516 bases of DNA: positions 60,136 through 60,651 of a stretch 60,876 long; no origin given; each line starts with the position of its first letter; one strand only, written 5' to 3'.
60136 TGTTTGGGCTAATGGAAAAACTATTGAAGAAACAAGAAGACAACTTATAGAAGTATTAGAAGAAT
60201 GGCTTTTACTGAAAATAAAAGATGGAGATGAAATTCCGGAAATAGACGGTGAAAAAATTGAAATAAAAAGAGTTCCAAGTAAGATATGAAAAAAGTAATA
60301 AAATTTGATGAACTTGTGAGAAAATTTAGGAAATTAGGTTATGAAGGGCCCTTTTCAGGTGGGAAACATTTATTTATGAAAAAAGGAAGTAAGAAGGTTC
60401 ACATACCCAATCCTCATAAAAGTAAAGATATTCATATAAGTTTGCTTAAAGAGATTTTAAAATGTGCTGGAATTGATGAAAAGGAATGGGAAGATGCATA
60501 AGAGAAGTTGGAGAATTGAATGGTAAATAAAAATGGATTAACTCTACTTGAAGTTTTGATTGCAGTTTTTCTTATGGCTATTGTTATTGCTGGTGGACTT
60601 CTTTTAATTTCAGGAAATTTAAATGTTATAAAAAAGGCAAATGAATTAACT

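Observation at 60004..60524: hicBA cassette inserted into a pilin operon junction, flanked by a perfect 21-bp direct repeat exactly 500 bp apart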

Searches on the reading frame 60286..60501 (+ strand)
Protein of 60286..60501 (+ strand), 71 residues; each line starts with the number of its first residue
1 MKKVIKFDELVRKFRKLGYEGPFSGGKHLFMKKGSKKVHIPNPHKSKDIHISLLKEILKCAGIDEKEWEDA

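Call 6: search_protein_families(library=pfam, proteins=[window:60286-60501:+], max_evalue=0.01)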
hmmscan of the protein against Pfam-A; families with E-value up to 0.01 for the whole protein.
window:60286-60501:+ (71 aa): 1 family
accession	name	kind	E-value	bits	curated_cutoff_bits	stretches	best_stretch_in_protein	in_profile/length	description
PF07927.17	HicA_toxin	-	6.7e-11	42.6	27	1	8-63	2-58/58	HicA toxin of bacterial toxin-antitoxin,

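Call 7: find_encoding_contigs(protein=window:60286-60501:+, flank=10000, max_places=10)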
Protein window:60286-60501:+ (71 aa): 18 contigs read that carry it; 10 places shown.
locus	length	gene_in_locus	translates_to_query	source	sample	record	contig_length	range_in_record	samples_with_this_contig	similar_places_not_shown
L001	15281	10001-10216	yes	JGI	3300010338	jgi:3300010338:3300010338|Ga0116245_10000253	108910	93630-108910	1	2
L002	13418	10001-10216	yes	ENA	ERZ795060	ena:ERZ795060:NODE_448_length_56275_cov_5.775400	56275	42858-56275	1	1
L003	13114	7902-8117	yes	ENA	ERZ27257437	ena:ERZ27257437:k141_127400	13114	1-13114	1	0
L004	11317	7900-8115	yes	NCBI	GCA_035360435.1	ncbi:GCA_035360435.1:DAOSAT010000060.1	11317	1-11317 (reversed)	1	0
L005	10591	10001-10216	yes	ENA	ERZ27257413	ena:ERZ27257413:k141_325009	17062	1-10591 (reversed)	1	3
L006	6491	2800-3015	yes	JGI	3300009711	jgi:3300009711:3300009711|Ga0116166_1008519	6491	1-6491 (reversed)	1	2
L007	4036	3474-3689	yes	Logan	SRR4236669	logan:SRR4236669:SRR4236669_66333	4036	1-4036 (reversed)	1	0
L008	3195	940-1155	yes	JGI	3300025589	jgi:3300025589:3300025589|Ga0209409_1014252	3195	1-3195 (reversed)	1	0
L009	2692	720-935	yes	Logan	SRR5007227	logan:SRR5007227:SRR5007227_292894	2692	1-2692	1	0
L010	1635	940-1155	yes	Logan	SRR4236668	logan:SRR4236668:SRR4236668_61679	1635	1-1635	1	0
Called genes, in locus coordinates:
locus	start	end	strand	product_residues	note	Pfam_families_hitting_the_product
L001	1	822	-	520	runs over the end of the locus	PF07719:TPR_2 (faint), PF13181:TPR_8 (faint), PF13428:TPR_14 (faint), PF23914:TPR_CcmH_CycH (faint), PF13431:TPR_17 (faint), PF03734:YkuD, PF24125:Cds6_C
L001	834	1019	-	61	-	PF12797:Fer4_2 (weak), PF12837:Fer4_6 (weak), PF12838:Fer4_7 (faint), PF13237:Fer4_10 (weak), PF00037:Fer4, PF13459:Fer4_15, PF13370:Fer4_13, PF12800:Fer4_4 (weak), +1 more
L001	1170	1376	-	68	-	PF10771:DUF2582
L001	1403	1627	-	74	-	-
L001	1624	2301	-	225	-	PF03544:TonB_C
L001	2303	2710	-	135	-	PF02472:ExbD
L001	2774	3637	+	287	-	PF01351:RNase_HII (faint)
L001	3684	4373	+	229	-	PF13646:HEAT_2 (faint)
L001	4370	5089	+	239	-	PF07963:N_methyl (weak), PF07596:SBP_bac_10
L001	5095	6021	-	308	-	PF01073:3Beta_HSD, PF01370:Epimerase, PF02719:Polysacc_synt_2, PF04321:RmlD_sub_bind, PF16363:GDP_Man_Dehyd, PF07993:NAD_binding_4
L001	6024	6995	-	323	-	PF01073:3Beta_HSD, PF01370:Epimerase, PF02719:Polysacc_synt_2, PF04321:RmlD_sub_bind, PF16363:GDP_Man_Dehyd, PF07993:NAD_binding_4 (weak)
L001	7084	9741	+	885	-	-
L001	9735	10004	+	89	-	PF21748:UPF0150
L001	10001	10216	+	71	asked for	PF07927:HicA_toxin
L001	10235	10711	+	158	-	PF07963:N_methyl (weak)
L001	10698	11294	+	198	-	-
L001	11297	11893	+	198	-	PF03458:Gly_transporter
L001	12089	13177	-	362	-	PF24624:Int_N, PF13102:Phage_int_SAM_5 (weak), PF00589:Phage_integrase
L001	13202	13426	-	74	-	PF12728:HTH_17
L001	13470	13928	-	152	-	-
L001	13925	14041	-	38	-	-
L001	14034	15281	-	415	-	PF27228:MTBMA_p00010_2nd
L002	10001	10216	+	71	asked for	PF07927:HicA_toxin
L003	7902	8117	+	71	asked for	PF07927:HicA_toxin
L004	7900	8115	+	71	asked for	PF07927:HicA_toxin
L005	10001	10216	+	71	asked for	PF07927:HicA_toxin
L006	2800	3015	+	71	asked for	PF07927:HicA_toxin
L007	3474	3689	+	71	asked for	PF07927:HicA_toxin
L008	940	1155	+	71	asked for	PF07927:HicA_toxin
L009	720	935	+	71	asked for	PF07927:HicA_toxin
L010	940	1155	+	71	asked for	PF07927:HicA_toxin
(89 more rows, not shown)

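Call 20: find_homologous_proteins(query=window:60286-60501:+)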
Query window:60286-60501:+ (71 aa): 72 proteins with E <= 0.001 among 73 candidates.
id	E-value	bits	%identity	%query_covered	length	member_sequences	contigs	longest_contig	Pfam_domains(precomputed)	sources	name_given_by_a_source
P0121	1.6e-40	154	100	100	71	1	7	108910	PF07927.18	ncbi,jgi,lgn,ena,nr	ncbi:MAG TPA: type II toxin-antitoxin system HicA family toxin [bacterium]|nr:type II toxin-antitoxi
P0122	7.5e-36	139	86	99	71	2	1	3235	PF07927.18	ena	-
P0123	5.6e-32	126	80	99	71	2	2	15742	PF07927.18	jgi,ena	-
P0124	1.3e-31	125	78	97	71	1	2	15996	PF07927.18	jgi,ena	-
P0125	3.8e-30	121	78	97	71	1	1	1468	PF07927.18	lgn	-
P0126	2.9e-29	118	78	94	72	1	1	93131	PF07927.18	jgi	jgi:predicted RNA binding protein YcfA (HicA-like mRNA interferase family)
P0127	6.3e-28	114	75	94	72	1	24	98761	PF07927.18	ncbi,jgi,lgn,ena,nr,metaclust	ncbi:MAG: hypothetical protein A2W61_05390 [Deltaproteobacteria bacterium RIFCSPLOWO2_01_44_7]|nr:MA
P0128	1.9e-26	109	76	96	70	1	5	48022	PF07927.18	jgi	-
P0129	5.0e-26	108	75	92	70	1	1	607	PF07927.18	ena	-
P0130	4.2e-25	105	69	100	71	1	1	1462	PF07927.18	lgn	-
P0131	8.6e-25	104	68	97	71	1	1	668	PF07927.18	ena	-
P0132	9.3e-25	104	68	100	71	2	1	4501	PF07927.18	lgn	-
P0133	9.6e-25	104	69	100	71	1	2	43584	PF07927.18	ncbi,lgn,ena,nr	ncbi:MAG: type II toxin-antitoxin system HicA family toxin [Bacteroidetes bacterium]|nr:type II toxi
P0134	1.1e-24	103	70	97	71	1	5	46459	PF07927.18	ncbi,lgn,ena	-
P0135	1.3e-24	103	69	100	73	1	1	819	PF07927.18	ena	-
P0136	3.3e-24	102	72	97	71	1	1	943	PF07927.18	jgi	jgi:predicted RNA binding protein YcfA (HicA-like mRNA interferase family)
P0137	5.8e-24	101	69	100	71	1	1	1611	PF07927.18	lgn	-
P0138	9.2e-24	100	69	96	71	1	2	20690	PF07927.18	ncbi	-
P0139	2.3e-23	99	68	100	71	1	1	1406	PF07927.18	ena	-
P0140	3.0e-23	99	65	97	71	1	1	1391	PF07927.18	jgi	jgi:predicted RNA binding protein YcfA (HicA-like mRNA interferase family)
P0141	3.6e-23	99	61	100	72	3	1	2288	PF07927.18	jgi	-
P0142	3.8e-23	98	66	99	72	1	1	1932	PF07927.18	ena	-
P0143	6.1e-23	98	66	100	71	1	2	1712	PF07927.18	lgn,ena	-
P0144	1.6e-22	96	62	100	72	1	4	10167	PF07927.18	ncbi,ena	-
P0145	1.6e-22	96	71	87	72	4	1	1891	PF07927.18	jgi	-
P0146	2.2e-22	96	61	100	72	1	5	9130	PF07927.18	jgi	-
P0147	9.5e-22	94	90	69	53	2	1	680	PF07927.18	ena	-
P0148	3.8e-21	92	62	100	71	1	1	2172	PF07927.18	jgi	jgi:predicted RNA binding protein YcfA (HicA-like mRNA interferase family)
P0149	3.0e-20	89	61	100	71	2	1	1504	PF07927.18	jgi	jgi:hypothetical protein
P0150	3.8e-20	89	62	97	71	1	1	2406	PF07927.18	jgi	jgi:predicted RNA binding protein YcfA (HicA-like mRNA interferase family)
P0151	5.4e-20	88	61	100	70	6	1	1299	PF07927.18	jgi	jgi:predicted RNA binding protein YcfA (HicA-like mRNA interferase family)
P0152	2.4e-19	86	59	100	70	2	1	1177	PF07927.18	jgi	jgi:predicted RNA binding protein YcfA (HicA-like mRNA interferase family)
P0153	2.8e-19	86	62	97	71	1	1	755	PF07927.18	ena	-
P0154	3.0e-19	86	67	86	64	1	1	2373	PF07927.18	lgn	-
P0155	1.8e-18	84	76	70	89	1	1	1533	PF07927.18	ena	-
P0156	5.3e-18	82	59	100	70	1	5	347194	PF07927.18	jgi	jgi:predicted RNA binding protein YcfA (HicA-like mRNA interferase family)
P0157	1.2e-17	81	65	92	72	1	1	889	PF07927.18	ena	-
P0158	1.9e-17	80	58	97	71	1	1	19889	PF07927.18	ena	-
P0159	3.0e-17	80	56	100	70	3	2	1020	PF07927.18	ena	-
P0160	5.7e-17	79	59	90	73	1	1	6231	PF07927.18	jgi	jgi:predicted RNA binding protein YcfA (HicA-like mRNA interferase family)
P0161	8.0e-17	78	60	92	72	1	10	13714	PF07927.18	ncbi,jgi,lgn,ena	jgi:predicted RNA binding protein YcfA (HicA-like mRNA interferase family)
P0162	1.1e-16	78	59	90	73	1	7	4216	PF07927.18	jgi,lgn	jgi:predicted RNA binding protein YcfA (HicA-like mRNA interferase family)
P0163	1.2e-16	78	60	92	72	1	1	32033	PF07927.18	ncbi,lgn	-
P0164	2.1e-16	77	59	90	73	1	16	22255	PF07927.18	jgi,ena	jgi:predicted RNA binding protein YcfA (HicA-like mRNA interferase family)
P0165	3.0e-16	77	58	92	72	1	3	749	PF07927.18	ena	-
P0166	3.0e-16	77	58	92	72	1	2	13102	PF07927.18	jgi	jgi:predicted RNA binding protein YcfA (HicA-like mRNA interferase family)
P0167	3.5e-16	76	57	94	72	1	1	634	PF07927.18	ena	-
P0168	4.1e-16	76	58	92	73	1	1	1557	PF07927.18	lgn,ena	-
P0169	4.8e-16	76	58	94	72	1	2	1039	PF07927.18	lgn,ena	-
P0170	5.3e-16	76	59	90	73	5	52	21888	PF07927.18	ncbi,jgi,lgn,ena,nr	ncbi:MAG: type II toxin-antitoxin system HicA family toxin [Atribacterota bacterium]|jgi:predicted R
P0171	5.6e-16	76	58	90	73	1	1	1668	PF07927.18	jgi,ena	-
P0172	5.7e-16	76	60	89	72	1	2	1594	PF07927.18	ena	-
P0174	9.9e-16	75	58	90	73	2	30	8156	PF07927.18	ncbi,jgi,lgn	jgi:predicted RNA binding protein YcfA (HicA-like mRNA interferase family)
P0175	1.0e-15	75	57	97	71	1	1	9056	PF07927.18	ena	-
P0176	1.2e-15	75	54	94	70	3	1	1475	PF07927.18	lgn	-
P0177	3.5e-15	73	54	100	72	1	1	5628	PF07927.18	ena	-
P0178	5.5e-15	73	54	94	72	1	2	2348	PF07927.18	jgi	-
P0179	1.7e-14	71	58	90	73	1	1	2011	PF07927.18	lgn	-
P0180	2.7e-14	70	57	92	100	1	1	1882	PF07927.18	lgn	-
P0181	4.4e-14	70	58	90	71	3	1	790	PF07927.18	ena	-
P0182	4.9e-14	70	57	92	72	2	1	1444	PF07927.18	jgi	-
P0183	6.1e-14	69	56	90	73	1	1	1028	PF07927.18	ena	-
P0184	8.5e-14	69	55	90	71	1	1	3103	PF07927.18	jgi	jgi:predicted RNA binding protein YcfA (HicA-like mRNA interferase family)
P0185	3.0e-13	67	57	85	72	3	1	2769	PF07927.18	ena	-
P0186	1.1e-12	65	53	93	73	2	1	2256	PF07927.18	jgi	jgi:predicted RNA binding protein YcfA (HicA-like mRNA interferase family)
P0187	1.3e-12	65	52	90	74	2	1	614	PF07927.18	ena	-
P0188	1.4e-12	65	52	90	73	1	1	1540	PF07927.18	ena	-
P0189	1.7e-12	65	52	94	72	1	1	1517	PF07927.18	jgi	jgi:hypothetical protein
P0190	6.1e-12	63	58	80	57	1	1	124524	PF07927.18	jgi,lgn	jgi:predicted RNA binding protein YcfA (HicA-like mRNA interferase family)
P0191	3.8e-11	60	55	93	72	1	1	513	PF07927.18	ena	-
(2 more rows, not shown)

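Call 21: find_encoding_contigs(protein=P0122, flank=4000, max_places=4)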
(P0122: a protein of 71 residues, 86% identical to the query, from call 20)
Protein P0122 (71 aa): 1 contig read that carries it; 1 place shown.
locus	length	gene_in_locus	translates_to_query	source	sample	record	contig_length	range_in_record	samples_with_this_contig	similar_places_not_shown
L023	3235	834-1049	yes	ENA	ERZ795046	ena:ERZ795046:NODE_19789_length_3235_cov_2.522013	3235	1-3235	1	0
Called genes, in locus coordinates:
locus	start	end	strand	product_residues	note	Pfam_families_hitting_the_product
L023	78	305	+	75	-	PF15919:HicB_lk_antitox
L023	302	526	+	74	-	PF07927:HicA_toxin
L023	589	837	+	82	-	PF21748:UPF0150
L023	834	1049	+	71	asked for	PF07927:HicA_toxin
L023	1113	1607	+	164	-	PF00881:Nitroreductase, PF14512:TM1586_NiRdase (weak), PF00881:Nitroreductase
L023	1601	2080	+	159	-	PF00149:Metallophos, PF12850:Metallophos_2 (faint)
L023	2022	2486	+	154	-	-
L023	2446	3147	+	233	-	-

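Call 22: find_encoding_contigs(protein=P0123, flank=4000, max_places=4)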
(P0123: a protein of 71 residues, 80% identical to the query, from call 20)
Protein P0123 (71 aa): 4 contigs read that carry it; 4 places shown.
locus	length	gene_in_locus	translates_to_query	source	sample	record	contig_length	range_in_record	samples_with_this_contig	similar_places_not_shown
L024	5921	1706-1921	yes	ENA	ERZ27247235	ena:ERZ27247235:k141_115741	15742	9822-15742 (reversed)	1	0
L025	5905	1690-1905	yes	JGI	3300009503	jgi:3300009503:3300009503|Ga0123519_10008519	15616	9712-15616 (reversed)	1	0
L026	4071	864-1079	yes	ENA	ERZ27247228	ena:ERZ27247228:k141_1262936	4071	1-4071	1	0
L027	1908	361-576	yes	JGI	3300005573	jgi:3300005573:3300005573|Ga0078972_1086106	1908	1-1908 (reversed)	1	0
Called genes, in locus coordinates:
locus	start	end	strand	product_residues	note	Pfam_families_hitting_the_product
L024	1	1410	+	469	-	?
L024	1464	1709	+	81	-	PF21748:UPF0150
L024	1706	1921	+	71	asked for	PF07927:HicA_toxin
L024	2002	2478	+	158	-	-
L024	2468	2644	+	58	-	-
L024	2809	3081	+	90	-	PF27273:MJ0235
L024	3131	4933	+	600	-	PF00515:TPR_1, PF07719:TPR_2, PF13414:TPR_11, PF00515:TPR_1, PF00515:TPR_1, PF13414:TPR_11, PF00515:TPR_1, PF07719:TPR_2, +18 more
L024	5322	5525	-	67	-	-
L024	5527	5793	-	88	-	-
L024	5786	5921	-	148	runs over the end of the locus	PF02580:Tyr_Deacylase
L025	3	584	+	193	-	?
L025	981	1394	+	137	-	-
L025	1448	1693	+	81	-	PF21748:UPF0150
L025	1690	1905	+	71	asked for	PF07927:HicA_toxin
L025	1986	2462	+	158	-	-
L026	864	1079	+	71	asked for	PF07927:HicA_toxin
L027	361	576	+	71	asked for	PF07927:HicA_toxin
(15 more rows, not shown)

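Call 23: find_encoding_contigs(protein=P0124, flank=4000, max_places=4)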
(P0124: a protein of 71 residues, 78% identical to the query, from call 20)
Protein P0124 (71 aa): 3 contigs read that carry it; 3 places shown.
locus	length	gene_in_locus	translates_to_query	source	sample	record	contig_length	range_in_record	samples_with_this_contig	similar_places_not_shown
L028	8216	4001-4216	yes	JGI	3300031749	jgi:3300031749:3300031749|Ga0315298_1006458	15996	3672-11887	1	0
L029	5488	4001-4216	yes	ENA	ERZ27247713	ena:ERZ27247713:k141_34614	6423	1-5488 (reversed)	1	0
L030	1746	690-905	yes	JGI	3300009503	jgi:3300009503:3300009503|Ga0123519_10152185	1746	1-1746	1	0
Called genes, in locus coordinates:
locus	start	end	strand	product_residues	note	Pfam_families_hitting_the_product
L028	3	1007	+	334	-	PF01321:Creatinase_N, PF00557:Peptidase_M24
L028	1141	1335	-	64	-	-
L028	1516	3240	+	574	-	-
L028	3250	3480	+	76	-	PF15919:HicB_lk_antitox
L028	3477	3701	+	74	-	PF07927:HicA_toxin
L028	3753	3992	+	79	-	PF21748:UPF0150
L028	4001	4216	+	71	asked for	PF07927:HicA_toxin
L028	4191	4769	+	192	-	-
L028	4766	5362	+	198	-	PF07963:N_methyl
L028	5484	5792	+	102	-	-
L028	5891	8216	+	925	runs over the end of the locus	PF00005:ABC_tran (faint), PF02463:SMC_N (faint), PF13191:AAA_16 (faint), PF13304:AAA_21 (faint), PF13555:AAA_29 (faint), PF20703:nSTAND1 (faint), PF17760:UvrA_inter, PF17755:UvrA_DNA-bind, +1 more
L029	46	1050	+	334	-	PF01321:Creatinase_N, PF00557:Peptidase_M24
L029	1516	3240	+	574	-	-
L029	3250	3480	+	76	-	PF15919:HicB_lk_antitox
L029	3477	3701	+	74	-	PF07927:HicA_toxin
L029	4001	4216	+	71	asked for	PF07927:HicA_toxin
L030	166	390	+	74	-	PF07927:HicA_toxin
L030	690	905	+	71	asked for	PF07927:HicA_toxin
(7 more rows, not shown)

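Call 31: find_encoding_contigs(protein=P0126, flank=4000, max_places=3)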
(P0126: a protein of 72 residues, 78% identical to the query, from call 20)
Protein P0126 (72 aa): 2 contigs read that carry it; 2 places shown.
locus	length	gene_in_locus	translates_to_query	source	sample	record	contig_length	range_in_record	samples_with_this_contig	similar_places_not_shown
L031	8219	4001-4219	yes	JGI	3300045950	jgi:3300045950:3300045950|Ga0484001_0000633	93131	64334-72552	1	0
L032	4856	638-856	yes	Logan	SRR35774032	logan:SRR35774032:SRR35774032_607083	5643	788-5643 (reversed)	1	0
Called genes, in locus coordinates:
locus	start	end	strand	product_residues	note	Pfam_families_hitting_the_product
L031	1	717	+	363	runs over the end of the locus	PF01702:TGT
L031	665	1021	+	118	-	PF02699:YajC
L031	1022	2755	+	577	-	PF21760:SecD_1st, PF22599:SecDF_P1_head, PF00873:ACR_tran (weak), PF02355:SecD_SecF_C, PF03176:MMPL (weak)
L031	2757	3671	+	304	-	PF07549:Sec_GG (weak), PF02355:SecD_SecF_C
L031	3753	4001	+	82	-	PF21748:UPF0150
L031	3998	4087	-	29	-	-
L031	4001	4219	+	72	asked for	PF07927:HicA_toxin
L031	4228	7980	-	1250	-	-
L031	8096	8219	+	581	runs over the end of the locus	PF01368:DHH, PF02272:DHHA1, PF17768:RecJ_OB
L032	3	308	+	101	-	?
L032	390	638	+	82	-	PF21748:UPF0150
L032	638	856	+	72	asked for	PF07927:HicA_toxin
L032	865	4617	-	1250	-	-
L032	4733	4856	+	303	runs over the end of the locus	?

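Call 32: find_encoding_contigs(protein=P0127, flank=3000, max_places=8)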
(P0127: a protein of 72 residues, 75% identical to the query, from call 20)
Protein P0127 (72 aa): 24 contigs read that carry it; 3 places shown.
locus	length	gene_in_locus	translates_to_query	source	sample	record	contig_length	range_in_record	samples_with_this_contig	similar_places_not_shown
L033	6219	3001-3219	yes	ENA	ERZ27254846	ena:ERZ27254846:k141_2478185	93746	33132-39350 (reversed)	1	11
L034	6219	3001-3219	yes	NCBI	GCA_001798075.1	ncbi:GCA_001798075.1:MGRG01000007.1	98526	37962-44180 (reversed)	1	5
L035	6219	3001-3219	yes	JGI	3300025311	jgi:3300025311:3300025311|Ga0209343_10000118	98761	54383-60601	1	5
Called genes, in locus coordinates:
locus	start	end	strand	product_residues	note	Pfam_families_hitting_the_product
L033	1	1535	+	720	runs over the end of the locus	PF00771:FHIPEP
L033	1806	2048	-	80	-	-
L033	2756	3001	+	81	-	PF21748:UPF0150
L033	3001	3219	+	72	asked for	PF07927:HicA_toxin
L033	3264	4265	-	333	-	PF16697:Yop-YscD_cpl, PF00498:FHA, PF16697:Yop-YscD_cpl, PF00498:FHA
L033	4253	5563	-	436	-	PF13431:TPR_17 (weak), PF00515:TPR_1 (weak), PF07719:TPR_2 (weak), PF13181:TPR_8 (weak), PF13424:TPR_12, PF13414:TPR_11 (weak), PF23914:TPR_CcmH_CycH, PF13414:TPR_11, +20 more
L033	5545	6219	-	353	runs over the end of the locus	PF13414:TPR_11 (faint), PF13432:TPR_16 (weak)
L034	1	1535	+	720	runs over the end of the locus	PF00771:FHIPEP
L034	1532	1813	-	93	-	PF05016:ParE_toxin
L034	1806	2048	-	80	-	-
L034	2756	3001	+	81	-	PF21748:UPF0150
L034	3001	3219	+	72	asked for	PF07927:HicA_toxin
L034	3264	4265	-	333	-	PF16697:Yop-YscD_cpl, PF00498:FHA, PF16697:Yop-YscD_cpl, PF00498:FHA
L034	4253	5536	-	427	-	-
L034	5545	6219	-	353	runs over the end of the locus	PF13414:TPR_11 (faint), PF13432:TPR_16 (weak)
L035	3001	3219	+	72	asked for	PF07927:HicA_toxin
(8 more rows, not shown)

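Call 33: find_encoding_contigs(protein=P0128, flank=4000, max_places=4)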
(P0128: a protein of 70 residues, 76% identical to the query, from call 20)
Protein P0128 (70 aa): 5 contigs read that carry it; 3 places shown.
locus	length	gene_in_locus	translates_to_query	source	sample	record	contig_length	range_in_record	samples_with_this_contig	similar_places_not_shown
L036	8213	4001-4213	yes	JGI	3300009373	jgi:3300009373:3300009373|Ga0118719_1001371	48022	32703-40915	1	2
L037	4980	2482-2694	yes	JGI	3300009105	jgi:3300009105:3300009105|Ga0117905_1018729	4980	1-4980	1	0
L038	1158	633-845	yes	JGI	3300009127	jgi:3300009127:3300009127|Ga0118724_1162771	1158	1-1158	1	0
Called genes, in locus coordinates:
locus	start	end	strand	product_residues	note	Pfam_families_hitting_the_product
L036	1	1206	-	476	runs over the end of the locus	PF01171:ATP_bind_3, PF11734:TilS_C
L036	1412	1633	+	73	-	-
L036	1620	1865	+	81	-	PF07927:HicA_toxin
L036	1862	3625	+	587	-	-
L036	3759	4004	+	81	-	PF21748:UPF0150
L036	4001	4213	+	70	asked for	PF07927:HicA_toxin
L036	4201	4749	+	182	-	-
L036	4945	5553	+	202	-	-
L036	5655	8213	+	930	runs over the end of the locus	PF00005:ABC_tran (faint), PF02463:SMC_N (faint), PF03193:RsgA_GTPase (faint), PF13191:AAA_16 (faint), PF13304:AAA_21 (faint), PF13555:AAA_29 (faint), PF17760:UvrA_inter, PF17755:UvrA_DNA-bind, +1 more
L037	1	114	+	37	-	?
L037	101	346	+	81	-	PF07927:HicA_toxin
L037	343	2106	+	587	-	-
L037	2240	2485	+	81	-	PF21748:UPF0150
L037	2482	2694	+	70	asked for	PF07927:HicA_toxin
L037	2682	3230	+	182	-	-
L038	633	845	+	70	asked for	PF07927:HicA_toxin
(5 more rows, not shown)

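Call 59: search_solved_structures(query=window:60286-60501:+, max_evalue=0.01, show_alignments=2)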
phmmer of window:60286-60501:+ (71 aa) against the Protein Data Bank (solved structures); distinct sequences matched with E-value up to 0.01: 1.
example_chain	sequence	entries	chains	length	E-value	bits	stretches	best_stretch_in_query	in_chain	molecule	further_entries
1whz_A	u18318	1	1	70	0.0073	19.8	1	8-69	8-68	Hypothetical protein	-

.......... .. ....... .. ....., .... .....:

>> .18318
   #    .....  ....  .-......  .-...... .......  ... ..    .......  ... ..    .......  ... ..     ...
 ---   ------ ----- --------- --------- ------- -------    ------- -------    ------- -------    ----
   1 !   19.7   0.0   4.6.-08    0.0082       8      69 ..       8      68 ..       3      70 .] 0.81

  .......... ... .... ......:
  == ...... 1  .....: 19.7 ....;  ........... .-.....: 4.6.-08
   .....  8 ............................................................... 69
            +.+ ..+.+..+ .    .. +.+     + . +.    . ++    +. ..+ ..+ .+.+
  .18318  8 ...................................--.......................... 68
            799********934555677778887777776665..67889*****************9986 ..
